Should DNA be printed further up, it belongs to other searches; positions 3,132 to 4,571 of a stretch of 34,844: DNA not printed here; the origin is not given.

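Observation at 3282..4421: Full-length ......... intein inserted in IscU exactly at the first Fe-S ligand cysteine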

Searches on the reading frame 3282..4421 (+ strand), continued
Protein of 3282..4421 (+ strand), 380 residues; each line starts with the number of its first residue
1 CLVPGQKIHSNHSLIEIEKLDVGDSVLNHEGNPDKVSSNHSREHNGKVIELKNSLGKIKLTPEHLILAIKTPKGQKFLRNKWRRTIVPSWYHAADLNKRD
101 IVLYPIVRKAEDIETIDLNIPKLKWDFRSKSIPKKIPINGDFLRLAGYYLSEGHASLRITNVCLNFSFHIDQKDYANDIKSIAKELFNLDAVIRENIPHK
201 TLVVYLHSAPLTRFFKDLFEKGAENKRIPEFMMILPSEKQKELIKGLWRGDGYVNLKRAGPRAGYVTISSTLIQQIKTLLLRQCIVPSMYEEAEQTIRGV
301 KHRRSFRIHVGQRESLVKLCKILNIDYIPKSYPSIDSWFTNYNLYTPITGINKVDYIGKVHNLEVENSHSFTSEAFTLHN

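Call 58: search_protein_families(library=pfam, proteins=[P0256, P0273, P0266, P0270, P0260, P0282, P0301, P0288, P0277, P0263], max_evalue=0.00001)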
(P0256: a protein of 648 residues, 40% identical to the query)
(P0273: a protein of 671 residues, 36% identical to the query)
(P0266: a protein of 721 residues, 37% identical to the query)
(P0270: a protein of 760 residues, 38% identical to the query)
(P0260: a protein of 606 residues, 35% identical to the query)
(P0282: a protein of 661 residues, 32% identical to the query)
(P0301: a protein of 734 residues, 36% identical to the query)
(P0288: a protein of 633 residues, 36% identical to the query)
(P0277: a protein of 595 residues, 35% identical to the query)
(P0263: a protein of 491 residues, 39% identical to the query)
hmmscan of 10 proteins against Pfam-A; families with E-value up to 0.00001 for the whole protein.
P0256 (648 aa): 4 families
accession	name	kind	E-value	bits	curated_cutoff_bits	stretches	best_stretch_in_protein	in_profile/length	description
PF02775.26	TPP_enzyme_C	-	2.8e-28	99.1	21.9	1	413-560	2-151/151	Thiamine pyrophosphate enzyme, C-terminal TPP binding domain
PF12367.13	PFO_beta_C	-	1.5e-23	83.1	24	1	564-627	1-64/66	Pyruvate ferredoxin oxidoreductase beta subunit C terminal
PF14528.11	LAGLIDADG_3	-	4.3e-14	53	22.5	1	249-319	2-75/82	LAGLIDADG-like domain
PF14890.11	Intein_splicing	-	1.4e-07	31.9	35.8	1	52-383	36-155/155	Intein splicing domain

P0273 (671 aa): 4 families
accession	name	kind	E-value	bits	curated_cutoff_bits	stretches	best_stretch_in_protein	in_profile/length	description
PF02775.26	TPP_enzyme_C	-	1.3e-28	100.2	21.9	1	413-560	2-151/151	Thiamine pyrophosphate enzyme, C-terminal TPP binding domain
PF14528.11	LAGLIDADG_3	-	6.2e-10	39.7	22.5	1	250-316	4-72/82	LAGLIDADG-like domain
PF12367.13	PFO_beta_C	-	4.3e-09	36.8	24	1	564-640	1-63/66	Pyruvate ferredoxin oxidoreductase beta subunit C terminal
PF14890.11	Intein_splicing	-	6.2e-08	33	35.8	1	55-383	38-155/155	Intein splicing domain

P0266 (721 aa): 8 families
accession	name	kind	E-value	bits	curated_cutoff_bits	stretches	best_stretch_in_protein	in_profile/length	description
PF07992.20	Pyr_redox_2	-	4.8e-39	135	26.1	2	524-680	128-280/291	Pyridine nucleotide-disulphide oxidoreductase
PF13738.12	Pyr_redox_3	-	1.3e-16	61.2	30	1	534-657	162-295/305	Pyridine nucleotide-disulphide oxidoreductase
PF14528.11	LAGLIDADG_3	-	4.4e-10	40.1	22.5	0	382-425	5-52/82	LAGLIDADG-like domain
PF00070.33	Pyr_redox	-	6.1e-09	36.7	22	1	539-610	2-80/82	Pyridine nucleotide-disulphide oxidoreductase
PF14890.11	Intein_splicing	-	2.7e-07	30.9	35.8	1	168-528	36-155/155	Intein splicing domain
PF00890.30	FAD_binding_2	-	3.1e-07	30.4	20.4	0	6-59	1-56/414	FAD binding domain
PF01266.30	DAO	-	3.6e-07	30.5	27.9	0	6-46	1-43/353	FAD dependent oxidoreductase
PF12831.13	FAD_oxidored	-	5.8e-07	29.6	27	0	6-53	1-53/416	FAD dependent oxidoreductase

P0270 (760 aa): 4 families
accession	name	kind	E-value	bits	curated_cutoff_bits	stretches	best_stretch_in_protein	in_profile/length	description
PF03721.20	UDPG_MGDP_dh_N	-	1.6e-50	171.7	27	1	4-182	2-178/187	UDP-glucose/GDP-mannose dehydrogenase family, NAD binding domain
PF00984.24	UDPG_MGDP_dh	-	2.9e-15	56.6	25.4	1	186-242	10-64/94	UDP-glucose/GDP-mannose dehydrogenase family, central domain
PF14528.11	LAGLIDADG_3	-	4.6e-12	46.5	22.5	1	480-561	2-79/82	LAGLIDADG-like domain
PF13403.11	Hint_2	-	1.1e-06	29.6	28.4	1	241-297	2-58/147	Hint domain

P0260 (606 aa): 2 families
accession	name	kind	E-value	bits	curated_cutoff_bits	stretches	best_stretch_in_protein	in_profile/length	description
PF01592.21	NifU_N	-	8.6e-31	107.2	22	1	442-537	32-124/127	NifU-like N terminal domain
PF14528.11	LAGLIDADG_3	-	1.2e-09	38.7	22.5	0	302-378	5-76/82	LAGLIDADG-like domain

P0282 (661 aa): 4 families
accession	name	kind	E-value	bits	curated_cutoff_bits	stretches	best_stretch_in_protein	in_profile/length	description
PF03721.20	UDPG_MGDP_dh_N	-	1.1e-17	64.7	27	1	39-147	67-178/187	UDP-glucose/GDP-mannose dehydrogenase family, NAD binding domain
PF00984.24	UDPG_MGDP_dh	-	2.1e-16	60.2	25.4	1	171-235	1-64/94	UDP-glucose/GDP-mannose dehydrogenase family, central domain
PF14528.11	LAGLIDADG_3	-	2e-14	54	22.5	1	477-556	4-81/82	LAGLIDADG-like domain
PF14890.11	Intein_splicing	-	6.3e-06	26.5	35.8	0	258-614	22-155/155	Intein splicing domain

P0301 (734 aa): 3 families
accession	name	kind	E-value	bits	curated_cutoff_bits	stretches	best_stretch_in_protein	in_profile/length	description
PF04551.19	GcpE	-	5.3e-142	473.3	32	2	7-304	1-298/343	GcpE protein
PF14528.11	LAGLIDADG_3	-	5.7e-12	46.2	22.5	1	533-611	3-81/82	LAGLIDADG-like domain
PF13403.11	Hint_2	-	7.2e-06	26.9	28.4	0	300-364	2-65/147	Hint domain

P0288 (633 aa): 3 families
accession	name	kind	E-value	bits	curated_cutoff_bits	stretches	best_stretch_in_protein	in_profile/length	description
PF13385.13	Laminin_G_3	-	2.2e-23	83.5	27.6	1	422-571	4-150/151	Concanavalin A-like lectin/glucanases superfamily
PF14528.11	LAGLIDADG_3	-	1.4e-13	51.3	22.5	1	300-371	2-75/82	LAGLIDADG-like domain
PF14890.11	Intein_splicing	-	1.4e-08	35.2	35.8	0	150-433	75-155/155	Intein splicing domain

P0277 (595 aa): 6 families
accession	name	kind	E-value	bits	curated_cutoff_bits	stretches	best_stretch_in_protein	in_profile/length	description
PF14528.11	LAGLIDADG_3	-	4.2e-09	37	22.5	0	289-364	3-72/82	LAGLIDADG-like domain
PF08241.18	Methyltransf_11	-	7.1e-09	36.6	21.2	1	435-526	5-95/95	Methyltransferase domain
PF13489.12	Methyltransf_23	-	1.7e-07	31.5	27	1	437-532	33-122/164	Methyltransferase domain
PF08242.18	Methyltransf_12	-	8.8e-07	30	30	1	435-524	5-98/98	Methyltransferase domain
PF14890.11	Intein_splicing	-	9.7e-07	29.2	35.8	1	82-434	35-155/155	Intein splicing domain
PF13403.11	Hint_2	-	2.4e-06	28.4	28.4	1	50-102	2-54/147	Hint domain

P0263 (491 aa): 2 families
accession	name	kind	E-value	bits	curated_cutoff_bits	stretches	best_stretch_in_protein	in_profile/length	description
PF14528.11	LAGLIDADG_3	-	2.6e-12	47.3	22.5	1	285-359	2-79/82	LAGLIDADG-like domain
PF14890.11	Intein_splicing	-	5.4e-11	43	35.8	1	65-419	36-155/155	Intein splicing domain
